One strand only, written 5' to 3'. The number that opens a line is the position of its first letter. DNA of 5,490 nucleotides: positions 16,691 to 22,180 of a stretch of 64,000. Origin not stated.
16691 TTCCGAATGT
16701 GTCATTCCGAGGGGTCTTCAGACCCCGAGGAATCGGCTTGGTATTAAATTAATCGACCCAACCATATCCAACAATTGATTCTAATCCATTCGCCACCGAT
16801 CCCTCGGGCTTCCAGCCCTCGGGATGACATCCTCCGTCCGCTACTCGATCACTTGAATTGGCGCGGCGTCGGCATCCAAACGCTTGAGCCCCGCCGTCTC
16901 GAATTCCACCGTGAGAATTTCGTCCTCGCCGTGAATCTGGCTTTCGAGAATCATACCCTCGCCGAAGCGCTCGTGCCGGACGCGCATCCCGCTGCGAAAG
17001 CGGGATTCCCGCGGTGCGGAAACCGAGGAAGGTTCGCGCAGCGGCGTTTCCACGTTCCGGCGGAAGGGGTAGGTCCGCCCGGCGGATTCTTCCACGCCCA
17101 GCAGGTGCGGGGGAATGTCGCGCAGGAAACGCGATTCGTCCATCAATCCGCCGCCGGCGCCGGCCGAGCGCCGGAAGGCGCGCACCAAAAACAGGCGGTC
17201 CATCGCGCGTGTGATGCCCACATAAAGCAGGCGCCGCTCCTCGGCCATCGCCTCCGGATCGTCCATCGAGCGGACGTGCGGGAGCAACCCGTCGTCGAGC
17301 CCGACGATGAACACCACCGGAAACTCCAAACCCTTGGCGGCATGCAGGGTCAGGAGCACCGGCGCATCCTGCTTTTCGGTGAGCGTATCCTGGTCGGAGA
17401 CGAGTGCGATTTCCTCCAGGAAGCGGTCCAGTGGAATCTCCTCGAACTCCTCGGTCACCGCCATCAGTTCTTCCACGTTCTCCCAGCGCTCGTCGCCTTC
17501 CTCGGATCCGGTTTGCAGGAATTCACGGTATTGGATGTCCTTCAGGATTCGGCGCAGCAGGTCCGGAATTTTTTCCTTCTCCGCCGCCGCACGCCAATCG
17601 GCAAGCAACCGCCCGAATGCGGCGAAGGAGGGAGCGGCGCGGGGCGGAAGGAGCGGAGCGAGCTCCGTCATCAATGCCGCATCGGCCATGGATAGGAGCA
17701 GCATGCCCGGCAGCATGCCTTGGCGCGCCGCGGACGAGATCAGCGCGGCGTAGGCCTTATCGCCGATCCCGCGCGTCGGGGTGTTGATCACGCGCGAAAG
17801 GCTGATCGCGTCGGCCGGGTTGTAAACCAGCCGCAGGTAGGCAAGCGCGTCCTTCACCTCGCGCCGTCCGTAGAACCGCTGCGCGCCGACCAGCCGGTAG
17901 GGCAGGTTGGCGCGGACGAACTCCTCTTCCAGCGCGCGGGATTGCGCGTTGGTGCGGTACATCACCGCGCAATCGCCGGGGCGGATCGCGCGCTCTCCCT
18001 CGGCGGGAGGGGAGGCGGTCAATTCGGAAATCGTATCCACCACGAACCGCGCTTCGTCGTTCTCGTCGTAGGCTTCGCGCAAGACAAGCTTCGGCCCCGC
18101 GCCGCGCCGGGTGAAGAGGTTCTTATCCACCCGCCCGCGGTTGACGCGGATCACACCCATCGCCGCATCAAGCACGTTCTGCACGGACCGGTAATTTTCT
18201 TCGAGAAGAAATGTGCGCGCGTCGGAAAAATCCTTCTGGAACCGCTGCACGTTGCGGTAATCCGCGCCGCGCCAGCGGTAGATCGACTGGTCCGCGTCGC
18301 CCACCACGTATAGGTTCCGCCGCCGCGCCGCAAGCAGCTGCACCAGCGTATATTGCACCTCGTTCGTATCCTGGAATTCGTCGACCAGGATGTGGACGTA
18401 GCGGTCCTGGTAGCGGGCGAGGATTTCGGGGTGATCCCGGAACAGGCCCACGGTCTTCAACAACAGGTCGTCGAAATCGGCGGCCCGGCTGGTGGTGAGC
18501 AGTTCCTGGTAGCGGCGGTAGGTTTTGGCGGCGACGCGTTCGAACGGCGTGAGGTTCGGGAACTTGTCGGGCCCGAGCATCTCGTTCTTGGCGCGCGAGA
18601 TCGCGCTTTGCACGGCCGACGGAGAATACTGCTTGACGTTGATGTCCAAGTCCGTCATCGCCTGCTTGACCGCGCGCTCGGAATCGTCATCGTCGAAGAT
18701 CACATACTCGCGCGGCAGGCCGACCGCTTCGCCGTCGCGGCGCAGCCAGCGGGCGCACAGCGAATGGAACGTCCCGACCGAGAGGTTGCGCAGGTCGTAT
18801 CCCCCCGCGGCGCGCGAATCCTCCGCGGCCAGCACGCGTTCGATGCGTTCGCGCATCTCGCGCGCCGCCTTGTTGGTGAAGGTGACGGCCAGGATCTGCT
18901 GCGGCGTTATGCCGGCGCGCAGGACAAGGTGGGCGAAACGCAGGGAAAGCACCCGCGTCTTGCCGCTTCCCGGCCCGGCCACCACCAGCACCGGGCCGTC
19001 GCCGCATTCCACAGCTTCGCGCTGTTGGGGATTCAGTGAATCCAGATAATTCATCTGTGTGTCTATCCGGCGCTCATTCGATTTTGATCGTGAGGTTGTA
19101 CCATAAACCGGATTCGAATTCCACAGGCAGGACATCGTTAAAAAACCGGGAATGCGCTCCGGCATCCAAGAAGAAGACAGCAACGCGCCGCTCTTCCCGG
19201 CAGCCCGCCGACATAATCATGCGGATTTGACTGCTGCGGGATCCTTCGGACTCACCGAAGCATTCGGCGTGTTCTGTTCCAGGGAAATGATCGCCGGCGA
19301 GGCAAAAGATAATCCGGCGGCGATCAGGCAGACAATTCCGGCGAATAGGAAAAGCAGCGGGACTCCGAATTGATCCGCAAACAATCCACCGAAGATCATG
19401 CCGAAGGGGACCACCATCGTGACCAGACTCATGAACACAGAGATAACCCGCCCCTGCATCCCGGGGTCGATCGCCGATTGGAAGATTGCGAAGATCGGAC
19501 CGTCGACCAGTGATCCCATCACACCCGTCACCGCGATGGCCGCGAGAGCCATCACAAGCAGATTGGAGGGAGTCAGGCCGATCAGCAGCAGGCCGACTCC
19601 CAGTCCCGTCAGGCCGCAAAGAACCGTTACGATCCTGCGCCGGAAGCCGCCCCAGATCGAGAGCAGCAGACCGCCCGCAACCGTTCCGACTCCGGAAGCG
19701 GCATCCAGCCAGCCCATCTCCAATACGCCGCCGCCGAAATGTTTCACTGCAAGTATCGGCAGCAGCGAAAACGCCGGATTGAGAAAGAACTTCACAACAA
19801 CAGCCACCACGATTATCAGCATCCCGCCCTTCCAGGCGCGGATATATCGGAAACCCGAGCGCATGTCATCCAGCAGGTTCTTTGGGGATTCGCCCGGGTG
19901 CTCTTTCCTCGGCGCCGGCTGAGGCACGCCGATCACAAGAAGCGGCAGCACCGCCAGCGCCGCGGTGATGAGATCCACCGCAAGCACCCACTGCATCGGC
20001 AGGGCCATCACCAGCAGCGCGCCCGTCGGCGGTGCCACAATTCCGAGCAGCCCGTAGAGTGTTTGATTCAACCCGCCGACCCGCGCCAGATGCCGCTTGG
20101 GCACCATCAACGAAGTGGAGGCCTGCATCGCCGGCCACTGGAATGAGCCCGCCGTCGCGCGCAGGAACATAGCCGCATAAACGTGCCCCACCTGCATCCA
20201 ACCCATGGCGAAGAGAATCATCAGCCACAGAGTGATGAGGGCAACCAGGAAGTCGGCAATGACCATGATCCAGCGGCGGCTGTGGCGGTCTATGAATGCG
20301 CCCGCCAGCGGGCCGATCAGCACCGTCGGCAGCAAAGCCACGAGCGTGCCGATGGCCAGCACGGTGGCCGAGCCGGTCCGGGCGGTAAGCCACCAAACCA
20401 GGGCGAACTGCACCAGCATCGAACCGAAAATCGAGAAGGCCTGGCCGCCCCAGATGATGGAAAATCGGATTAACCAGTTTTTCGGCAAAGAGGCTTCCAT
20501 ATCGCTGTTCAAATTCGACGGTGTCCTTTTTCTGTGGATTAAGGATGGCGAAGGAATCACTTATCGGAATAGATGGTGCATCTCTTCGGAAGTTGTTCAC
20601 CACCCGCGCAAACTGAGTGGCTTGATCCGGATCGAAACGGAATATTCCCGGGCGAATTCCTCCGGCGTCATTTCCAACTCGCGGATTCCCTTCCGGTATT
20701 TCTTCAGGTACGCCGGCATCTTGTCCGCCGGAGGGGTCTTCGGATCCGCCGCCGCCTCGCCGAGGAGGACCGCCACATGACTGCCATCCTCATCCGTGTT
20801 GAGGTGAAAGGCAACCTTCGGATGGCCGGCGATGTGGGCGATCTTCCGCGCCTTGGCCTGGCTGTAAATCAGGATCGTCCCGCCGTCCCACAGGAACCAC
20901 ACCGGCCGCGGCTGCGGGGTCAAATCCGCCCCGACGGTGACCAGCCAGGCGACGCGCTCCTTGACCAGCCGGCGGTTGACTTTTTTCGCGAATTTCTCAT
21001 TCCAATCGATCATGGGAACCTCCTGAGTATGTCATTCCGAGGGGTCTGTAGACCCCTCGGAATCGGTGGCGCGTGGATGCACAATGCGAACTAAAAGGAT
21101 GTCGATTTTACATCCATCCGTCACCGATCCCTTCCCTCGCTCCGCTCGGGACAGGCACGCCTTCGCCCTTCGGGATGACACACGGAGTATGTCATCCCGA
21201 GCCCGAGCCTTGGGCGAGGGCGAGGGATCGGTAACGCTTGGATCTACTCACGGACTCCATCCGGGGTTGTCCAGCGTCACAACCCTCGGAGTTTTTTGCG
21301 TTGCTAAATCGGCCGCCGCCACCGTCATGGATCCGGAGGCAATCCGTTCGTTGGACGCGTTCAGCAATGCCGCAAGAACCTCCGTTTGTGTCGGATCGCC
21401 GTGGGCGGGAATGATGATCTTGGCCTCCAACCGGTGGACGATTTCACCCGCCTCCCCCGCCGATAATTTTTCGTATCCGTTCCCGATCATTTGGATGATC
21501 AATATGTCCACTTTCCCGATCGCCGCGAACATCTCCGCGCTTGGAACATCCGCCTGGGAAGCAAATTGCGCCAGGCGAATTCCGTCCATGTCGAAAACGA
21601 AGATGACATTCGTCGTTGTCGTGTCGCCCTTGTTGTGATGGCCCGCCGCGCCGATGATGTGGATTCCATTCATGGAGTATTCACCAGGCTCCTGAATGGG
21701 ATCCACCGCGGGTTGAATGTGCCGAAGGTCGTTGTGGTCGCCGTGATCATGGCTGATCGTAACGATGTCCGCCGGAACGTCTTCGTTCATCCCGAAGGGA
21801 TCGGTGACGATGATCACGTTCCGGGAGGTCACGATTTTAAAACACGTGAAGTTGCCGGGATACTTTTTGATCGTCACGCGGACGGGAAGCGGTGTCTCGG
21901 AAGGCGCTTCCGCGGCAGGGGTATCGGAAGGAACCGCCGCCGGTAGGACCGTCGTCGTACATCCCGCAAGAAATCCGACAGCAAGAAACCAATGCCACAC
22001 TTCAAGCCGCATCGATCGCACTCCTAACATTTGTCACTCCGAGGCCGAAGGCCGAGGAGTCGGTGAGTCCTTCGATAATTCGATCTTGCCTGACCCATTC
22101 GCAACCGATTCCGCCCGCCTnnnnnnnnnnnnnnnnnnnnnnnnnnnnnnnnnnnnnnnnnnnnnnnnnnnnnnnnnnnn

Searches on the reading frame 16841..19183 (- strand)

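Call 86: search_protein_families(library=pfam, proteins=[window:16841-19183:-], max_evalue=0.001)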
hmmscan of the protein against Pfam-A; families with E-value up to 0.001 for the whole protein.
window:16841-19183:- (780 aa): 7 families
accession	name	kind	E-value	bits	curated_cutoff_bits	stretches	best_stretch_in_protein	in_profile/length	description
PF00580.27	UvrD-helicase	-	2.4e-87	293.5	23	1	50-319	1-270/271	UvrD/REP helicase N-terminal domain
PF13361.12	UvrD_C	-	7.9e-69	233.1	25.6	2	327-491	3-160/350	UvrD-like helicase C-terminal domain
PF13245.12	AAA_19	-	3.4e-24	86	25.1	1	54-303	1-132/134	AAA domain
PF13538.12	UvrD_C_2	-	1e-10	41.8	27.4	1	610-667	4-52/52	UvrD-like helicase C-terminal domain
PF21196.3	PcrA_UvrD_tudor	-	7.7e-09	35.7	23.9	1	732-777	2-47/48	PcrA/UvrD tudor domain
PF13604.12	AAA_30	-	1.3e-06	28.7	27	1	50-115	2-67/191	AAA domain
PF01443.25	Viral_helicase1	-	0.00022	21.5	21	0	598-666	169-226/228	Viral superfamily 1 RNA helicase core domain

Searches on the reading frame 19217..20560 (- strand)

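Call 19: search_protein_families(library=pfam, proteins=[window:19217-20560:-], max_evalue=0.1)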
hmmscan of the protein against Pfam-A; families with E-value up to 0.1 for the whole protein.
window:19217-20560:- (447 aa): 3 families
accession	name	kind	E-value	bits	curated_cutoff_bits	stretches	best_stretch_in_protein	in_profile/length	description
PF07690.21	MFS_1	-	8.7e-37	127.3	33.4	2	37-276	2-233/347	Major Facilitator Superfamily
PF05977.19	MFS_3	-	1.5e-24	86.8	27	1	33-420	12-392/524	Transmembrane secretion effector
PF07203.16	DUF1412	-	0.012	16.2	25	0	118-132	33-47/53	Protein of unknown function (DUF1412)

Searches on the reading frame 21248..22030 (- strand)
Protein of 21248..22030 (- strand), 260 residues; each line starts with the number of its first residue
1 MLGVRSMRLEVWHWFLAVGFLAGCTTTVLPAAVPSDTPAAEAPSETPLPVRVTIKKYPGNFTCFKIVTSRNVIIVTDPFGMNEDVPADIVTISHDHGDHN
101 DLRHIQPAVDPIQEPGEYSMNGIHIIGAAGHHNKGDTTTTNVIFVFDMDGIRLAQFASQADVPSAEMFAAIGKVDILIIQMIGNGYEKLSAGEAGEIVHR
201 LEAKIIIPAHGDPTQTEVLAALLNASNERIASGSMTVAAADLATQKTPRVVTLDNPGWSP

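Call 19: search_protein_families(library=pfam, proteins=[window:21248-22030:-], max_evalue=0.1)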
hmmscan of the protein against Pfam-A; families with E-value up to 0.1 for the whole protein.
window:21248-22030:- (260 aa): 4 families
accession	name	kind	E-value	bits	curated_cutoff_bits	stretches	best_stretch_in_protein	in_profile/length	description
PF13483.12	Lactamase_B_3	-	1.7e-24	87.1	24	1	62-210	8-160/160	Beta-lactamase superfamily domain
PF12706.13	Lactamase_B_2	-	0.0013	18.9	27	0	111-210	89-199/200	Beta-lactamase superfamily domain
PF07521.17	RMMBL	-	0.005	17.2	21.6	1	196-224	25-53/63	Zn-dependent metallo-hydrolase RNA specificity domain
PF17663.6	DUF5525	-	0.059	11.8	26.8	1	24-89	651-718/1017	Family of unknown function (DUF5525)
